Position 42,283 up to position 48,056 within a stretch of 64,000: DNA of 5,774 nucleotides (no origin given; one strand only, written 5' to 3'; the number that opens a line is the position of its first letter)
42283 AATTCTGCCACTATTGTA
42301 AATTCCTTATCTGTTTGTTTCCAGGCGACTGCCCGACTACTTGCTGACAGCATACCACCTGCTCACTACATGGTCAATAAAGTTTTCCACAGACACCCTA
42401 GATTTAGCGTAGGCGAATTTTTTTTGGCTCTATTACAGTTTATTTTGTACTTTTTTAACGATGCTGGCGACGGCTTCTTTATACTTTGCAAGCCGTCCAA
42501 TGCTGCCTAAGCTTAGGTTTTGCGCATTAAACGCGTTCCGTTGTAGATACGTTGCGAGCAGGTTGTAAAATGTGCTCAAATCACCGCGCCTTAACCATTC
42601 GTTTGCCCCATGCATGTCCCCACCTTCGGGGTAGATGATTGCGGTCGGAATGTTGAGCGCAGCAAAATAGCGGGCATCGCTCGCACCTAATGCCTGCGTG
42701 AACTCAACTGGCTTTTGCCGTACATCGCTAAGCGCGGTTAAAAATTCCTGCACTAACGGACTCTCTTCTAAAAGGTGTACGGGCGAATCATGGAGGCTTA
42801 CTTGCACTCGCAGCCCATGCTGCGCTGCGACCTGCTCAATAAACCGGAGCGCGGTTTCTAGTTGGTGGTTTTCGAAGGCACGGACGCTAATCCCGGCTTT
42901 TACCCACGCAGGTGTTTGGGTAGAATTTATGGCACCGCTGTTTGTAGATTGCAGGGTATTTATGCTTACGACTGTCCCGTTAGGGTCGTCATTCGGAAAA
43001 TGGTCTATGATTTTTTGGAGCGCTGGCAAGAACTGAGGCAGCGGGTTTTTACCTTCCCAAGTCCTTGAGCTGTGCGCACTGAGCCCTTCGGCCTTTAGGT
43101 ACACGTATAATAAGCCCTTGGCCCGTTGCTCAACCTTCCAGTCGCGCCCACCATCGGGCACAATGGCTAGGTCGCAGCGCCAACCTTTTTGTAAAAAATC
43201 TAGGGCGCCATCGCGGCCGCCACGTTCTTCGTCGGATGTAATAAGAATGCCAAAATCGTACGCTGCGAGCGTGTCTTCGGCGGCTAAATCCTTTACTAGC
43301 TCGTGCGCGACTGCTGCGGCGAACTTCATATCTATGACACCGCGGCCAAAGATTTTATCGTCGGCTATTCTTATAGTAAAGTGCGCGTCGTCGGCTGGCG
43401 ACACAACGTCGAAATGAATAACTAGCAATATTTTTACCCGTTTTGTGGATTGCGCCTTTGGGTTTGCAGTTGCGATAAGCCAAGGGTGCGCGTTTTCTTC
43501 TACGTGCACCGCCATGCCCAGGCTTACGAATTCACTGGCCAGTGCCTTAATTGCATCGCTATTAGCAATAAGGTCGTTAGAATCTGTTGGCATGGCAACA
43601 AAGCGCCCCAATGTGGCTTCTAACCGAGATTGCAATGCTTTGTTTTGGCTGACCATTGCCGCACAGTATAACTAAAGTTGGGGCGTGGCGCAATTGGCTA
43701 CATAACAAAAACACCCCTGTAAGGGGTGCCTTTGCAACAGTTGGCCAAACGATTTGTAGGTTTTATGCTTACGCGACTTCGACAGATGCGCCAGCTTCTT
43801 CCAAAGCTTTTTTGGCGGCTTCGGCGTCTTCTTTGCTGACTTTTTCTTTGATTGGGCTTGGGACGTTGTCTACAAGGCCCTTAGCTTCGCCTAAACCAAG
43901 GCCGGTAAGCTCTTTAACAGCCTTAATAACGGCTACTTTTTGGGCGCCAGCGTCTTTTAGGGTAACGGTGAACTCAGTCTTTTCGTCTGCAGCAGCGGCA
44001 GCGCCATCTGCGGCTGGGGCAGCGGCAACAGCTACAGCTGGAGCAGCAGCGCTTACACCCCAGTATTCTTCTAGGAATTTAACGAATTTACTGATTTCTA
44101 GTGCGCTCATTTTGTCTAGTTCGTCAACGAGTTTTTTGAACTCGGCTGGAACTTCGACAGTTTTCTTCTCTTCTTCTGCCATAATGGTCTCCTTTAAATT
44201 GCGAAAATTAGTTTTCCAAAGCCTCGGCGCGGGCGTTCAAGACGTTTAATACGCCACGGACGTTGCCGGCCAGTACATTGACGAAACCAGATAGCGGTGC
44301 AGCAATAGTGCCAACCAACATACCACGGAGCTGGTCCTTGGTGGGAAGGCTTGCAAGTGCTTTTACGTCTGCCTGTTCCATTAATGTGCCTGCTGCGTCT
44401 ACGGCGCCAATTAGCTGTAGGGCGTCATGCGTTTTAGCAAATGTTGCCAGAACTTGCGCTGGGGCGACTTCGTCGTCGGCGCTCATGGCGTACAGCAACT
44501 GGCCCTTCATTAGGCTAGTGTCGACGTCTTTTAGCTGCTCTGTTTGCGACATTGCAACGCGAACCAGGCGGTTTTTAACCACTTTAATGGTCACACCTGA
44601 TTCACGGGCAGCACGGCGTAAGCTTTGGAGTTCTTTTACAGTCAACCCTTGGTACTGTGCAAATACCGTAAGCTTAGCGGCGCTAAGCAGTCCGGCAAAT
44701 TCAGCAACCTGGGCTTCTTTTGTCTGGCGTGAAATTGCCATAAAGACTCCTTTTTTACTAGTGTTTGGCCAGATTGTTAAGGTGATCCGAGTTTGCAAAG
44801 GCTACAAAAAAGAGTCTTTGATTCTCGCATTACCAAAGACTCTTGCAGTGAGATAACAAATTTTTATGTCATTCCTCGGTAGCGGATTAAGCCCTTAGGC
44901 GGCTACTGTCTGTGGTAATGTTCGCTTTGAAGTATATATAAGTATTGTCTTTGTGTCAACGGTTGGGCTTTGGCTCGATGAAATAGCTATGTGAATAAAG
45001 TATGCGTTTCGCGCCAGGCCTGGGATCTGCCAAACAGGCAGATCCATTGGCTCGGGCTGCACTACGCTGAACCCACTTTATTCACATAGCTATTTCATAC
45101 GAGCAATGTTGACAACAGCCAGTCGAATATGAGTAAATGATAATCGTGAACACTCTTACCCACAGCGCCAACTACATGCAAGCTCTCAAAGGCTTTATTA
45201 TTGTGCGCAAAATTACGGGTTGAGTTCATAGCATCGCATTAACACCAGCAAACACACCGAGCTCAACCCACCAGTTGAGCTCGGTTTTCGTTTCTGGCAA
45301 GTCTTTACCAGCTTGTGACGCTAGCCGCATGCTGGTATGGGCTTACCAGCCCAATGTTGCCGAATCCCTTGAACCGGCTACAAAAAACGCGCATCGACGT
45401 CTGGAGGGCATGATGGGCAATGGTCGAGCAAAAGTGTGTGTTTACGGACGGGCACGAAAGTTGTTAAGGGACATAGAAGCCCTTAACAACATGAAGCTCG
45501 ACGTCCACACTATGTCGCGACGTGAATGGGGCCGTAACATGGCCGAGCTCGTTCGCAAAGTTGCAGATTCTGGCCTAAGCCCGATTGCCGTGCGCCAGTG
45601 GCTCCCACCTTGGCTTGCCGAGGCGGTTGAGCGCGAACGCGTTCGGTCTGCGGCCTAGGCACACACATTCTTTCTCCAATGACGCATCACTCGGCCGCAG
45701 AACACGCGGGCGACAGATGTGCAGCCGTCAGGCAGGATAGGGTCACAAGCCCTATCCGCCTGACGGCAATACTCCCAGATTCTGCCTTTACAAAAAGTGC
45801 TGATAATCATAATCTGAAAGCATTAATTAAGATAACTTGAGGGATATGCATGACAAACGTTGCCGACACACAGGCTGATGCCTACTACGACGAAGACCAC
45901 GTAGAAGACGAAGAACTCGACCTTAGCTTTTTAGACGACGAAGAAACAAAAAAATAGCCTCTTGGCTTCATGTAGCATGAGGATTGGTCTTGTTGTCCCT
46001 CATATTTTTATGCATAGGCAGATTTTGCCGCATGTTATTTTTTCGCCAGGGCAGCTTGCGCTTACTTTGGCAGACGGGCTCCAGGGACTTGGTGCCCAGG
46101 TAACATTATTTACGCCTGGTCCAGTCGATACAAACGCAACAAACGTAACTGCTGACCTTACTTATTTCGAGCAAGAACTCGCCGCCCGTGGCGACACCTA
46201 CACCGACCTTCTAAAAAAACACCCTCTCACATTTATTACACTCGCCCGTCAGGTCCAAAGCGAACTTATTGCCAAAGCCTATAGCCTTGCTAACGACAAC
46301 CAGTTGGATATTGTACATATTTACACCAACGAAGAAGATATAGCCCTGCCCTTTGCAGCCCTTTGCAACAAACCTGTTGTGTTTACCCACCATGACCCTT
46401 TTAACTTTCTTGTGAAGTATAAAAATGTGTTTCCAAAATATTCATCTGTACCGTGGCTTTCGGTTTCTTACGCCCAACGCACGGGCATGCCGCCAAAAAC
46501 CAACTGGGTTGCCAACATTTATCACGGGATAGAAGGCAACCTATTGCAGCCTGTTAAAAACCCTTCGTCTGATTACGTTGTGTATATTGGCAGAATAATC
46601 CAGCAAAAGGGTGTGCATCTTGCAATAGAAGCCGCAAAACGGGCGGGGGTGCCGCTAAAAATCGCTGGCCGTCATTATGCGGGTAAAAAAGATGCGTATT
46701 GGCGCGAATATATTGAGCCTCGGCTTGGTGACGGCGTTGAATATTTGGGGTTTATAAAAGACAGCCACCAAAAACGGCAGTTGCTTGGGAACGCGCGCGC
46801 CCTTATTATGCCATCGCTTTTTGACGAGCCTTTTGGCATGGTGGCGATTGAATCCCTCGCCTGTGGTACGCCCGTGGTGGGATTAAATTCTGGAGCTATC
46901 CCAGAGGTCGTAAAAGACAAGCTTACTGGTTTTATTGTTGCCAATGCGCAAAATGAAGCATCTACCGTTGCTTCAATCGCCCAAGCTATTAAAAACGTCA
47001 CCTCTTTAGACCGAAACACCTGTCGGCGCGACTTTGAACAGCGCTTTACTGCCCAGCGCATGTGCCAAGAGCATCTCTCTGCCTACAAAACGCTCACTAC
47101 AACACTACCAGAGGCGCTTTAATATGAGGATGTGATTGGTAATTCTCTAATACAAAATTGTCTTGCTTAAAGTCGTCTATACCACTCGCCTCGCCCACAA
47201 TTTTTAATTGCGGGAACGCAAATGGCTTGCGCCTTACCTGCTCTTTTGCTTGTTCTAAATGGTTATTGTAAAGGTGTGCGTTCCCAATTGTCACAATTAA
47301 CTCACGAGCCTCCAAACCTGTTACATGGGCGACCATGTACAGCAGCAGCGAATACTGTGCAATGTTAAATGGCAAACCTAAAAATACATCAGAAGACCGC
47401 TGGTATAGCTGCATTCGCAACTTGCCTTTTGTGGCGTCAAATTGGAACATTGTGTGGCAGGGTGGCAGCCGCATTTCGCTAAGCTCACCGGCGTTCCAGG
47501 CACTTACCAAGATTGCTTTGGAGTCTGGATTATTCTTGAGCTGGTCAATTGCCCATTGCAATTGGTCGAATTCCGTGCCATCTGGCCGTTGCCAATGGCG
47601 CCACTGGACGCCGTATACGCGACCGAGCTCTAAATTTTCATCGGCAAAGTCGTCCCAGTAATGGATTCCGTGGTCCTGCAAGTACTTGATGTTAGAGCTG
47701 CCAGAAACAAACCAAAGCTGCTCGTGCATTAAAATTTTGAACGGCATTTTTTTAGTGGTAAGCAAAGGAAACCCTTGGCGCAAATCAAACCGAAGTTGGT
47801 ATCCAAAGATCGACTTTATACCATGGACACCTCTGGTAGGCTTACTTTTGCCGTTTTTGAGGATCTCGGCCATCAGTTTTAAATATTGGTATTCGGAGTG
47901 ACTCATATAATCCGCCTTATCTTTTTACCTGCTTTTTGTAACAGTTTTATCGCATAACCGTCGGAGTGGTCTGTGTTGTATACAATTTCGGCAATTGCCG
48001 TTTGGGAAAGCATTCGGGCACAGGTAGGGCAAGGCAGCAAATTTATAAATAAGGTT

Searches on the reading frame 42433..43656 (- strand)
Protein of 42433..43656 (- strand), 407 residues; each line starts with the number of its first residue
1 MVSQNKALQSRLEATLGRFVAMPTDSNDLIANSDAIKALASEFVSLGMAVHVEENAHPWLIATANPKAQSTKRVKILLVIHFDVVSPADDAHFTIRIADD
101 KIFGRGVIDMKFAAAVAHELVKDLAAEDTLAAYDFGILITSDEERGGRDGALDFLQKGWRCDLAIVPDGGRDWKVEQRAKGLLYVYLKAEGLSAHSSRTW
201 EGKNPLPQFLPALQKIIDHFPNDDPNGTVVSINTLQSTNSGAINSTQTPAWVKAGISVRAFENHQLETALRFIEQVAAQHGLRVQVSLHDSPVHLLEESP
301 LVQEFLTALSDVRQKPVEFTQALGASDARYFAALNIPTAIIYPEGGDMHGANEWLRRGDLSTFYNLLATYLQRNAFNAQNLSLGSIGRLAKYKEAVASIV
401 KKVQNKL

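Call 37: search_protein_families(library=pfam, proteins=[window:42433-43656:-], max_evalue=0.001)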
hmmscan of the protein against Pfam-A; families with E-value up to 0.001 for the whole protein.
window:42433-43656:- (407 aa): 2 families
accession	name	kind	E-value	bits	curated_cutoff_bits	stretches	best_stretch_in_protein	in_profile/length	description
PF01546.33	Peptidase_M20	-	3.2e-23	83.1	24.6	1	78-372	2-205/206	Peptidase family M20/M25/M40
PF07687.19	M20_dimer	-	1.9e-06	28.2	21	1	180-282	4-104/107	Peptidase dimerisation domain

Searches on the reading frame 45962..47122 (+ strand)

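Call 37: search_protein_families(library=pfam, proteins=[window:45962-47122:+], max_evalue=0.001)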
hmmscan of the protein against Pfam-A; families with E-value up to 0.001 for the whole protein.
window:45962-47122:+ (386 aa): 4 families
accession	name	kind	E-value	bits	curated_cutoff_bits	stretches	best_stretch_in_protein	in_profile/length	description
PF00534.26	Glycos_transf_1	-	4.1e-28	98.5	26.4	1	199-346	11-159/172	Glycosyl transferases group 1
PF13692.12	Glyco_trans_1_4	-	5.9e-23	82.1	27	1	205-344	3-141/142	Glycosyl transferases group 1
PF20706.3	GT4-conflict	-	1.8e-11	44.1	26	1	173-348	164-356/385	Family 4 Glycosyltransferase in conflict systems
PF13439.12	Glyco_transf_4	-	7.5e-08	33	28.5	1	33-154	8-115/170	Glycosyltransferase Family 4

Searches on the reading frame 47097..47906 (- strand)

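Call 37: search_protein_families(library=pfam, proteins=[window:47097-47906:-], max_evalue=0.001)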
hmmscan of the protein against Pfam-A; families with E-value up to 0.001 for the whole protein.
window:47097-47906:- (269 aa): 1 family
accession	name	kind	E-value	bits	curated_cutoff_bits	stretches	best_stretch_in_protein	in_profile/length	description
PF00303.24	Thymidylat_synt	-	9.7e-108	359.8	24.3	1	7-268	2-266/266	Thymidylate synthase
